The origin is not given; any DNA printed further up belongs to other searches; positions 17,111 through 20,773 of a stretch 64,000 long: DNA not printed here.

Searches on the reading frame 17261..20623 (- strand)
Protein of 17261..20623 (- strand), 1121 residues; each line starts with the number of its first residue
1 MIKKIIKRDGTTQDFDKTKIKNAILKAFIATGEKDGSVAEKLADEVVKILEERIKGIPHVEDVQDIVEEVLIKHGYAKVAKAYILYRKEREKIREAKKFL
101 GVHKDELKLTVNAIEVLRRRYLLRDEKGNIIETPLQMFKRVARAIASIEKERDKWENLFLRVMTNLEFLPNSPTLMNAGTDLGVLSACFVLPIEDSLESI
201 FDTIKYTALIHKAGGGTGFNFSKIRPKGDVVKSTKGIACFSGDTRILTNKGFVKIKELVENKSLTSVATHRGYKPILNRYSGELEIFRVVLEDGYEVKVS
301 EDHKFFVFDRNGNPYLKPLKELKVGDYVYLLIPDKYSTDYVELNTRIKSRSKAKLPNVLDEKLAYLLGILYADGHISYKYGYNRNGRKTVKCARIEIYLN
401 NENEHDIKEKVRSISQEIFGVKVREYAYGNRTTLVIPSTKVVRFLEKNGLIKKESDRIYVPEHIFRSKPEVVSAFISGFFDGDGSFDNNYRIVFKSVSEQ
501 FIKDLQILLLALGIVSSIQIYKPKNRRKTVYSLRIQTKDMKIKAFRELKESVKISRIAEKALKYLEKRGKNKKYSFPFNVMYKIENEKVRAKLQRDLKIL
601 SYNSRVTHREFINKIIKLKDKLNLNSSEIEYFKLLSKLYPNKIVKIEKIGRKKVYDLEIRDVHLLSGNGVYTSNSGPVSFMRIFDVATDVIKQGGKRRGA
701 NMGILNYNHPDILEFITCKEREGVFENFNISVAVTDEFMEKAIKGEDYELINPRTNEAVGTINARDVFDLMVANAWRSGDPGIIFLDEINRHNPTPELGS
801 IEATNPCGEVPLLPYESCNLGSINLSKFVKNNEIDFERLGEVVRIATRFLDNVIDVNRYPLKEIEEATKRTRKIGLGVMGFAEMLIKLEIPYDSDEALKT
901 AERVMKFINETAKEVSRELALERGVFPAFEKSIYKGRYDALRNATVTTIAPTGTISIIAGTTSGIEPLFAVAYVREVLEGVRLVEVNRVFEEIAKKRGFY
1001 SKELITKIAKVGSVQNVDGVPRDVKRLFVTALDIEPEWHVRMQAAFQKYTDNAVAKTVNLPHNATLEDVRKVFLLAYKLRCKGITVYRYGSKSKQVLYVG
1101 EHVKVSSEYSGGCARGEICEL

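Call 57: search_protein_families(library=pfam, proteins=[window:17261-20623:-], max_evalue=0.0001)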
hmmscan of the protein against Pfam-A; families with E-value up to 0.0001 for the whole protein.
window:17261-20623:- (1121 aa): 5 families
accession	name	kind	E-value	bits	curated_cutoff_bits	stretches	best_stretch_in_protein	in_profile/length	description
PF02867.20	Ribonuc_red_lgC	-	5.9e-140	467.8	23.9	2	672-1087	51-523/523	Ribonucleotide reductase, barrel domain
PF00317.26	Ribonuc_red_lgN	-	5.5e-27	94.1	28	1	108-183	2-77/77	Ribonucleotide reductase, all-alpha domain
PF03477.21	ATP-cone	-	3.2e-25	88.9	25.8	1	4-91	2-87/88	ATP cone domain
PF14528.11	LAGLIDADG_3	-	5.4e-18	65.5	22.5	1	470-539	1-72/82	LAGLIDADG-like domain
PF14890.11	Intein_splicing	-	5.3e-14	52.8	35.8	1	247-670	3-151/155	Intein splicing domain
